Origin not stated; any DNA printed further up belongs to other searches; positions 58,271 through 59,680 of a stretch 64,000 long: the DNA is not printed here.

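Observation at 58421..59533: tRNA-guanine transglycosylase lacking all four structural zinc ligands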

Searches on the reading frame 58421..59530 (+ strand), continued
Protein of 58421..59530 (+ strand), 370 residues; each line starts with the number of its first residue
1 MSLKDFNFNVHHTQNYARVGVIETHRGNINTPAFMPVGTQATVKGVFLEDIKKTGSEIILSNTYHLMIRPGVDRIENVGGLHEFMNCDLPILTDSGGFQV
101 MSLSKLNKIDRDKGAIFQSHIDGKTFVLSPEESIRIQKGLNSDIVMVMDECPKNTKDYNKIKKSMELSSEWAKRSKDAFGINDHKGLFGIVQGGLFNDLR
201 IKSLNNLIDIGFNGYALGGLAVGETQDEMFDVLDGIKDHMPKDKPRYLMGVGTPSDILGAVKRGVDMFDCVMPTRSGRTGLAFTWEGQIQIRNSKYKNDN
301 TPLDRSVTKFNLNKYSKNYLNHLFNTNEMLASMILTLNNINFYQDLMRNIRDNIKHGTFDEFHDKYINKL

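Call 36: find_homologous_proteins(query=L009:6001-7089:+, max_evalue=1e-20)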
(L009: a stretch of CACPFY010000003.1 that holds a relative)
Query L009:6001-7089:+ (363 aa): 8000 proteins with E <= 1e-20 among 8000 candidates; the best 120 are listed.
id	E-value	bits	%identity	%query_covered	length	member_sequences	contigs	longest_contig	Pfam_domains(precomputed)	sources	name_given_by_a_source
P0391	3.7e-225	765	92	100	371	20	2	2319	PF01702.26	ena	-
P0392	3.0e-217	739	91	99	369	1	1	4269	PF01702.26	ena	-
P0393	4.3e-216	735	90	100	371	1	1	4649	PF01702.26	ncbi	-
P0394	4.7e-216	735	89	100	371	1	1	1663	PF01702.26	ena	-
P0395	2.2e-215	732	88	100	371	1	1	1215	PF01702.26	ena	-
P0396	5.2e-214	728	88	100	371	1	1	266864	PF01702.26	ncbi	-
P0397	1.1e-213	727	87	100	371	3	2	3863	PF01702.26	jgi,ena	jgi:queuine tRNA-ribosyltransferase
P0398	1.3e-213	727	87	100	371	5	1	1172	PF01702.26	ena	-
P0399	2.9e-212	722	87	100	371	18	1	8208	PF01702.26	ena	-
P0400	1.2e-211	720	87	100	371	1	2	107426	PF01702.26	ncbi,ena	-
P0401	6.8e-211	718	86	100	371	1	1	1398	PF01702.26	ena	-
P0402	9.0e-211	717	87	100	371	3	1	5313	PF01702.26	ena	-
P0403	1.3e-210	717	87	100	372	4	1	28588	PF01702.26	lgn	-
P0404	1.4e-210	717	87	100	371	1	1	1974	PF01702.26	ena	-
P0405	2.4e-210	716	86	100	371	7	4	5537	PF01702.26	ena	-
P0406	2.4e-210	716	86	100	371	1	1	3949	PF01702.26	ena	-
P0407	2.5e-210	716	87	100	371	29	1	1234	PF01702.26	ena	-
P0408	5.7e-210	715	86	100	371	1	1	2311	PF01702.26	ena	-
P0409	1.1e-209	714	86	100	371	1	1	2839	PF01702.26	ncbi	-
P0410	1.7e-209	713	86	100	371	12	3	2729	PF01702.26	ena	-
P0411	2.2e-209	713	86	100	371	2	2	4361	PF01702.26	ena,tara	tara:strand:+ start:1494 stop:2609 length:1116 start_codon:yes stop_codon:yes gene_type:complete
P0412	2.2e-209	713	86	100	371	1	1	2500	PF01702.26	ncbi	-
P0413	3.7e-209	712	87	100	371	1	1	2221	PF01702.26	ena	-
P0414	4.6e-209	712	87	100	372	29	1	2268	PF01702.26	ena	-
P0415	4.6e-209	712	87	100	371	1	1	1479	PF01702.26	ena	-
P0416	5.5e-209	711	85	100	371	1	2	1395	PF01702.26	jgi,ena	-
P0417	9.5e-209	711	86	100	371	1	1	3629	PF01702.26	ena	-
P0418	1.2e-208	710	86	100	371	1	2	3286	PF01702.26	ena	-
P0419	1.2e-208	710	86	100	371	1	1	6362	PF01702.26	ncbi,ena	-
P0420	3.4e-208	709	86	100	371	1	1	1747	PF01702.26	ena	-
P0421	3.4e-208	709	85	100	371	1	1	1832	PF01702.26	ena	-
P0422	7.4e-208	708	86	100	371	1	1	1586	PF01702.26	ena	-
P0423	7.8e-208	708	85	100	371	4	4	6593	PF01702.26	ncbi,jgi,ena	-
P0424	1.1e-207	707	86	100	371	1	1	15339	PF01702.26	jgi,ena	-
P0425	1.4e-207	707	85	100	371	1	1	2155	PF01702.26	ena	-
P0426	1.4e-207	707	86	100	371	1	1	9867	PF01702.26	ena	-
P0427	2.0e-207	706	85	100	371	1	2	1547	PF01702.26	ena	-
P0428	2.6e-207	706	86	100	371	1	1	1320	PF01702.26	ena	-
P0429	3.0e-207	706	83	100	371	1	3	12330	PF01702.26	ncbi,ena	-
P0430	3.1e-207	706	85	100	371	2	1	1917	PF01702.26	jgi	-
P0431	3.5e-207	706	85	100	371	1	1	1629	PF01702.26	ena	-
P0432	5.0e-207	705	85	100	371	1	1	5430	PF01702.26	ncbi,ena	-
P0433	5.4e-207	705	85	100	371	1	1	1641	PF01702.26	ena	-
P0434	6.1e-207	705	85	100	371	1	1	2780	PF01702.26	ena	-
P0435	6.1e-207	705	85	100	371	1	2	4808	PF01702.26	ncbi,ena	-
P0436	1.3e-206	704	86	100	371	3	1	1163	PF01702.26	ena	-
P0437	1.3e-206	704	85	100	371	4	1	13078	PF01702.26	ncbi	-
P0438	1.3e-206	704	85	100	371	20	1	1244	PF01702.26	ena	-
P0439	1.3e-206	704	85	100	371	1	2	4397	PF01702.26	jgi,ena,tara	tara:strand:+ start:567 stop:1682 length:1116 start_codon:yes stop_codon:yes gene_type:complete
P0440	3.3e-206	702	85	100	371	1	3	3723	PF01702.26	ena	-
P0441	3.5e-206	702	85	100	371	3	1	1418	PF01702.26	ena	-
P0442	4.2e-206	702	85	100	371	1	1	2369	PF01702.26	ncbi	-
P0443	4.2e-206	702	83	100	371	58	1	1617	PF01702.26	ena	-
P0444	6.0e-206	701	84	100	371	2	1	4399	PF01702.26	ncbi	-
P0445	6.8e-206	701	84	100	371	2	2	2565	PF01702.26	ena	-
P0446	7.7e-206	701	84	100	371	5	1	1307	PF01702.26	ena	-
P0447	9.5e-206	701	85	100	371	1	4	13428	PF01702.26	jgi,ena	-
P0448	1.3e-205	700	85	100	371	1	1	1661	PF01702.26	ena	-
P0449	2.4e-205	700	85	100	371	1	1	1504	PF01702.26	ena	-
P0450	5.6e-205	698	84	100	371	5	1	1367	PF01702.26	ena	-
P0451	4.4e-204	695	84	100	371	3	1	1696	PF01702.26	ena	-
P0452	4.7e-204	695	84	100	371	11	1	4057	PF01702.26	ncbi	-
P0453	1.4e-202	690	84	100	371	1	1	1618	PF01702.26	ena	-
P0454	1.4e-202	690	84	100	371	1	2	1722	PF01702.26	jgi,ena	-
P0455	9.8e-202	688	83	100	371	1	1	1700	PF01702.26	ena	-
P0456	6.1e-201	685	83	100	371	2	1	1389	PF01702.26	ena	-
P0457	3.8e-200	682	82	100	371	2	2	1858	PF01702.26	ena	-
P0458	1.2e-199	681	82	100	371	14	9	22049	PF01702.26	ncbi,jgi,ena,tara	tara:strand:- start:7242 stop:8357 length:1116 start_codon:yes stop_codon:yes gene_type:complete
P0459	5.1e-199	679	81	100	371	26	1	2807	PF01702.26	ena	-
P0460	1.1e-198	678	81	100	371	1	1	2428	PF01702.26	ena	-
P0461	1.5e-198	677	83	100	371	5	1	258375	PF01702.26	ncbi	-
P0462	3.2e-198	676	82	100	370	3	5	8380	PF01702.26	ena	-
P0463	6.1e-198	675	81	100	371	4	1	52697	PF01702.26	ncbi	-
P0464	8.2e-198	675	82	100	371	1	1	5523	PF01702.26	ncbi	-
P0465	9.1e-198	675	82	100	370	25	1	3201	PF01702.26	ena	-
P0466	9.7e-198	674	81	100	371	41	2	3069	PF01702.26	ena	-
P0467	3.8e-197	673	82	100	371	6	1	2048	PF01702.26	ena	-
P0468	1.4e-196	671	88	92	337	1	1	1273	PF01702.26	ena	-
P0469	5.5e-196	669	82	100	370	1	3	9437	PF01702.26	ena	-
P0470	1.2e-195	668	81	100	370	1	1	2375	PF01702.26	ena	-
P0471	2.3e-195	667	81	100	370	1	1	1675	PF01702.26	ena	-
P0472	2.5e-195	667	81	98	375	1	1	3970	PF01702.26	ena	-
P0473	8.5e-195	665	81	100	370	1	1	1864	PF01702.26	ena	-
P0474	4.2e-194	663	81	100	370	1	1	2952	PF01702.26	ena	-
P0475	1.7e-193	661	80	100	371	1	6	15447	PF01702.26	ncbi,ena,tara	tara:strand:- start:1539 stop:2654 length:1116 start_codon:yes stop_codon:yes gene_type:complete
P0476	3.1e-193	660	80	100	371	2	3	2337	PF01702.26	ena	-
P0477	3.5e-193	660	81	100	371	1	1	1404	PF01702.26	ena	-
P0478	6.1e-193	659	80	100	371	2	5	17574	PF01702.26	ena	-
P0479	2.7e-192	657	78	100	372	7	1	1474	PF01702.26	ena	-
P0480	3.8e-192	656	79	100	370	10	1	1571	PF01702.26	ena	-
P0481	1.7e-191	654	80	100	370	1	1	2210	PF01702.26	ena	-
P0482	6.4e-191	652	78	100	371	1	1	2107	PF01702.26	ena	-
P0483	3.1e-190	650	82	96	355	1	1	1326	PF01702.26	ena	-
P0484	8.7e-188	642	77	100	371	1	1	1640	PF01702.26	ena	-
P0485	1.2e-187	641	77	100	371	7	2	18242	PF01702.26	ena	-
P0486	2.2e-187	640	76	100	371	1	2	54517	PF01702.26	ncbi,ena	-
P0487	2.6e-187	640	76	100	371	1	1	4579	PF01702.26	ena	-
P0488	3.4e-187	640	76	100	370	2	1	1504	PF01702.26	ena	-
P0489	5.8e-187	639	77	100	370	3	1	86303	PF01702.26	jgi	-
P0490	7.6e-187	639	76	100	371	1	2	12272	PF01702.26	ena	-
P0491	7.7e-187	639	77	100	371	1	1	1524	PF01702.26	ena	-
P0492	1.1e-186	638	77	100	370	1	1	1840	PF01702.26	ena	-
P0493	1.3e-186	638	75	100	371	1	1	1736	PF01702.26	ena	-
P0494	2.1e-186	637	75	100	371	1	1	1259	PF01702.26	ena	-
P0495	3.0e-186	637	75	100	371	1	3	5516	PF01702.26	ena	-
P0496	3.5e-186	636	75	100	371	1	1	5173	PF01702.26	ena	-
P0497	3.5e-186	636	75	100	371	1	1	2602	PF01702.26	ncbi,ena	-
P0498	6.0e-186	636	77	100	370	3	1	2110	PF01702.26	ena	-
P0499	6.3e-186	636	75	100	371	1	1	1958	PF01702.26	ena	-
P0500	7.9e-186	635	77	100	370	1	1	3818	PF01702.26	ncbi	-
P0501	8.0e-186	635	76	100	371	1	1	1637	PF01702.26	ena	-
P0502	9.9e-186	635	77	100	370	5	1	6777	PF01702.26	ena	-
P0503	1.0e-185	635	75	100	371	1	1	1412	PF01702.26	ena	-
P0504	1.1e-185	635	75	100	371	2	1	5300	PF01702.26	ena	-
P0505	1.1e-185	635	75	100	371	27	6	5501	PF01702.26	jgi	jgi:queuine tRNA-ribosyltransferase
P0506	1.3e-185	635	75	100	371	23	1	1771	PF01702.26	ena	-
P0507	1.4e-185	635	75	100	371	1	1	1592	PF01702.26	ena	-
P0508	1.4e-185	634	75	100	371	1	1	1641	PF01702.26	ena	-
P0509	1.4e-185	634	75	100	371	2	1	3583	PF01702.26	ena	-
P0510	1.5e-185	634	76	100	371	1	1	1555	PF01702.26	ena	-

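Call 51: predict_structure(alignment_id=A1)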
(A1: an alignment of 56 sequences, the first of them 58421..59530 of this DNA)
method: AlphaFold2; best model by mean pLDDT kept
length: 370 residues; sequences in the alignment: 56
mean_pLDDT: 85.7   pTM: 0.88
mean pLDDT of the five models: 85.7, 85.6, 83.3, 78.9, 74.9
residues with pLDDT >= 90: 195; 70-90: 125; 50-70: 37; < 50: 13
segments of 3 or more residues with pLDDT < 50: 100-106, 273-277
pLDDT, mean of each block of 10 residues (from residue 1): 89 97 96 79 69 92 73 88 90 69 51 72 76 88 89 80 91 93 94 93 97 89 80 96 92 87 92 52 89 91 89 93 88 87 95 98 91
secondary structure, 60 per line:
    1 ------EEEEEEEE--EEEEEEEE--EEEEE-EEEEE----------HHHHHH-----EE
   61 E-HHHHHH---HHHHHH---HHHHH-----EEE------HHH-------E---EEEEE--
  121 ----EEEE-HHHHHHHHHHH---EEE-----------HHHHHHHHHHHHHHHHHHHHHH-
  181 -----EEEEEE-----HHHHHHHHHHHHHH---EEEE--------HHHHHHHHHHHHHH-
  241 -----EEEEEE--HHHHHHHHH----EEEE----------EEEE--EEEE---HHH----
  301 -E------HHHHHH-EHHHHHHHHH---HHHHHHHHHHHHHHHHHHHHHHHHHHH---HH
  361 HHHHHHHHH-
elements in order: E7-14 E17-24 E27-31 E33-37 H48-53 E59-61 H63-68 H72-77 H81-85 E91-93 E114-118 E125-128 H130-140 E144-146 H158-179 E186-191 H197-210 E214-217 H226-239 E246-251 H254-262 E267-270 E281-284 E287-290 H309-314 H317-325 H329-355 H359-369

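Call 55: fold_search(model_id=the predicted structure, library=pdb)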
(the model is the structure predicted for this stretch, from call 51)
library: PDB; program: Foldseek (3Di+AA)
matches with E <= 10: 1762; with E <= 0.001: 456
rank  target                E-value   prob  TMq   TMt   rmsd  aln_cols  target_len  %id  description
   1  4gd0                  1.2e-45  1.00  0.93  0.92   2.0       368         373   54  tRNA-guanine transglycosylase Y106F, C158V mutant (released 2012-08-29)
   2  3unt                  2.8e-45  1.00  0.93  0.92   2.0       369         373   53  tRNA-guanine transglycosylase E339Q mutant (released 2012-11-14)
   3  4pun                  1.1e-44  1.00  0.93  0.92   2.0       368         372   53  tRNA-Guanine Transglycosylase (TGT) Apo-Structure pH 7.8 (released 2014-07-16)
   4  4hqv                  1.3e-44  1.00  0.92  0.92   2.1       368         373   53  tRNA-guanine transglycosylase Y106F, C158V, V233G mutant in complex with queuine (released 2012-11-21)
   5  4h7z                  1.8e-44  1.00  0.91  0.92   2.1       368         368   52  tRNA-guanine transglycosylase Y106F, C158V mutant in complex with guanine (released 2012-10-10)
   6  7apm                  2.1e-44  1.00  0.92  0.92   2.1       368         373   53  tRNA-guanine transglycosylase H319C mutant spin-labeled with MTSL. (released 2020-10-28)
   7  4q8m                  2.3e-44  1.00  0.93  0.92   2.1       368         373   53  tRNA-Guanine Transglycosylase (TGT) Mutant V262T Apo Structure (released 2015-05-20)
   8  6ygk                  2.9e-44  1.00  0.93  0.92   2.1       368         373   53  TGT Y330F mutant crystallised at pH 8.5 (released 2020-04-08)
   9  4h6e                  3.4e-44  1.00  0.92  0.92   2.1       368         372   53  tRNA-guanine transglycosylase Y106F, C158V, V233G mutant apo structure (released 2012-11-07)
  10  4dxx                  3.8e-44  1.00  0.92  0.92   2.1       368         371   53  TGT K52M mutant crystallized at pH 8.5 (released 2013-03-27)
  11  6yfw                  3.8e-44  1.00  0.92  0.92   2.1       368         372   53  TGT H333F mutant crystallised at pH 8.5 (released 2020-04-08)
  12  4gcx                  4.0e-44  1.00  0.92  0.92   2.1       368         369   52  tRNA-guanine transglycosylase Y106F, C158V, V233G mutant in complex with preQ1 (released 2012-08-29)
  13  1q65                  4.7e-44  1.00  0.92  0.92   2.1       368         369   52  CRYSTAL STRUCTURE OF TGT IN COMPLEX WITH 2,6-DIAMINO-8-(2-dimethylaminoethylsulfanylmethyl)-3H-QUINAZOLIN-4-ONE crystall (released 2004-04-13)
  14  1efz                  6.3e-44  1.00  0.93  0.92   2.2       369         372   53  MUTAGENESIS AND CRYSTALLOGRAPHIC STUDIES OF ZYMOMONAS MOBILIS TRNA-GUANINE TRANSGLYCOSYLASE TO ELUCIDATE THE ROLE OF SER (released 2000-03-01)
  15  4ipp                  6.3e-44  1.00  0.94  0.93   2.1       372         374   52  tRNA-guanine-transglycosylase (TGT) mutant V262D APO-Structure (released 2014-01-15)
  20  1ozm                  8.7e-44  1.00  0.92  0.92   2.2       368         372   54  Y106F mutant of Z. mobilis TGT (released 2003-09-30)
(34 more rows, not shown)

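Call 63: list_cluster_members(proteins=[P0121, P0122, P0133, P0135, P0154, P0159, P0168, P0179, P0191, P0210])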
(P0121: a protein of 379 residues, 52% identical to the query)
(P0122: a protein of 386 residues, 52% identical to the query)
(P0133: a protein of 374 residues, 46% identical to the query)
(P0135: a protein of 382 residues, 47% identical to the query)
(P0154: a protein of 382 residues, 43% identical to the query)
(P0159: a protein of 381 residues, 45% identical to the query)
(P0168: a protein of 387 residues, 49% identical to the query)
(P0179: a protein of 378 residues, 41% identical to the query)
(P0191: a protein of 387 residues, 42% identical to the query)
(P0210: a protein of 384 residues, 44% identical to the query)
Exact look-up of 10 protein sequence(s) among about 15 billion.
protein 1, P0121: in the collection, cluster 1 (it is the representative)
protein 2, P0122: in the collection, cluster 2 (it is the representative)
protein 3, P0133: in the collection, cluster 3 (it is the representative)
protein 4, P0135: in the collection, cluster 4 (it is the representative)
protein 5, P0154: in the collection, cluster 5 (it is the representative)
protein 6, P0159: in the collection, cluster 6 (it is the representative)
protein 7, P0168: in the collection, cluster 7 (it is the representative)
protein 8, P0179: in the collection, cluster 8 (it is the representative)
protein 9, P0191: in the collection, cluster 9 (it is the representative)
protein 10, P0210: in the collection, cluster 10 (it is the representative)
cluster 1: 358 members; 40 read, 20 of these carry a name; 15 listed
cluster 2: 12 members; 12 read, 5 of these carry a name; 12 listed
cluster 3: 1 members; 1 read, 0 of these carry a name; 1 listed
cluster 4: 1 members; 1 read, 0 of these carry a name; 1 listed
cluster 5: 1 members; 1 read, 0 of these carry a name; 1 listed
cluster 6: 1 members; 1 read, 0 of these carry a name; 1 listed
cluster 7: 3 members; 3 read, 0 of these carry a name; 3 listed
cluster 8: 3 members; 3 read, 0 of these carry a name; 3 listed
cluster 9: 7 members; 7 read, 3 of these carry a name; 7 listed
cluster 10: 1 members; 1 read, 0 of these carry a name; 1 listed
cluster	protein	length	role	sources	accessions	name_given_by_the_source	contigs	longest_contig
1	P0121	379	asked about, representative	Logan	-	-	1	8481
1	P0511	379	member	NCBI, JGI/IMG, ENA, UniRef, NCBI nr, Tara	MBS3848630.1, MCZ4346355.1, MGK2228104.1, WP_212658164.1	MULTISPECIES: tRNA guanosine(34) transglycosylase Tgt [Devosia] | queuine tRNA-ribosyltransferase | Queuine tRNA-ribosyltransferase n=1 Tax=Devosia litorisediminis TaxID=2829817 ...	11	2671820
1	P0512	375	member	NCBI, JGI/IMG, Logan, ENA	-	queuine tRNA-ribosyltransferase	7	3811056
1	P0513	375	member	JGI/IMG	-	queuine tRNA-ribosyltransferase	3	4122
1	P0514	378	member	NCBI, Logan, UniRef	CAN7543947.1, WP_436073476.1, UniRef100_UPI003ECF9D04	tRNA guanosine(34) transglycosylase Tgt [Devosia sp. LjRoot3] | tRNA guanosine(34) transglycosylase Tgt n=1 Tax=Devosia sp. LjRoot3 TaxID=3342319 ...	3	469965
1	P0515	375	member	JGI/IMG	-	queuine tRNA-ribosyltransferase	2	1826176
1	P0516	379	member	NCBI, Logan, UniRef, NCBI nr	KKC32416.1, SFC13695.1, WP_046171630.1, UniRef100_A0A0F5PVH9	tRNA guanosine(34) transglycosylase Tgt [Devosia psychrophila] | Queuine tRNA-ribosyltransferase n=1 Tax=Devosia psychrophila TaxID=728005 ...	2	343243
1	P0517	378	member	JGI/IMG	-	queuine tRNA-ribosyltransferase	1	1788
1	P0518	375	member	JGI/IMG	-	queuine tRNA-ribosyltransferase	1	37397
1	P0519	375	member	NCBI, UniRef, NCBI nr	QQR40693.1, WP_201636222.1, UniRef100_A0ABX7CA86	tRNA guanosine(34) transglycosylase Tgt [Devosia rhizoryzae] | Queuine tRNA-ribosyltransferase n=1 Tax=Devosia rhizoryzae TaxID=2774137 ...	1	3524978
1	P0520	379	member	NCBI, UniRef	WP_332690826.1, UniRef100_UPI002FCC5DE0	tRNA guanosine(34) transglycosylase Tgt [Devosia sp.] | tRNA guanosine(34) transglycosylase Tgt n=1 Tax=Devosia sp. TaxID=1871048 ...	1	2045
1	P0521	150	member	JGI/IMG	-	queuine tRNA-ribosyltransferase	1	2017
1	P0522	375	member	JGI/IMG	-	queuine tRNA-ribosyltransferase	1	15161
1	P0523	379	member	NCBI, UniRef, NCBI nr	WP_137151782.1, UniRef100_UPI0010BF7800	tRNA guanosine(34) transglycosylase Tgt [Devosia sp. FKR38] | tRNA guanosine(34) transglycosylase Tgt n=1 Tax=Devosia sp. FKR38 TaxID=2562312 ...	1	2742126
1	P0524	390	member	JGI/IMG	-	queuine tRNA-ribosyltransferase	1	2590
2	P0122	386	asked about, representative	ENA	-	-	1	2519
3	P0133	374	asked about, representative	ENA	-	-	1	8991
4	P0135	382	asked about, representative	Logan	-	-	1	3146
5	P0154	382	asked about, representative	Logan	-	-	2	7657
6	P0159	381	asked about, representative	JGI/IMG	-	-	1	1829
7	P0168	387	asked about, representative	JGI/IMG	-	-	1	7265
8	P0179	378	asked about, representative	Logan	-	-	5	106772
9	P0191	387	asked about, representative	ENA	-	-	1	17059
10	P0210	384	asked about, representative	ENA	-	-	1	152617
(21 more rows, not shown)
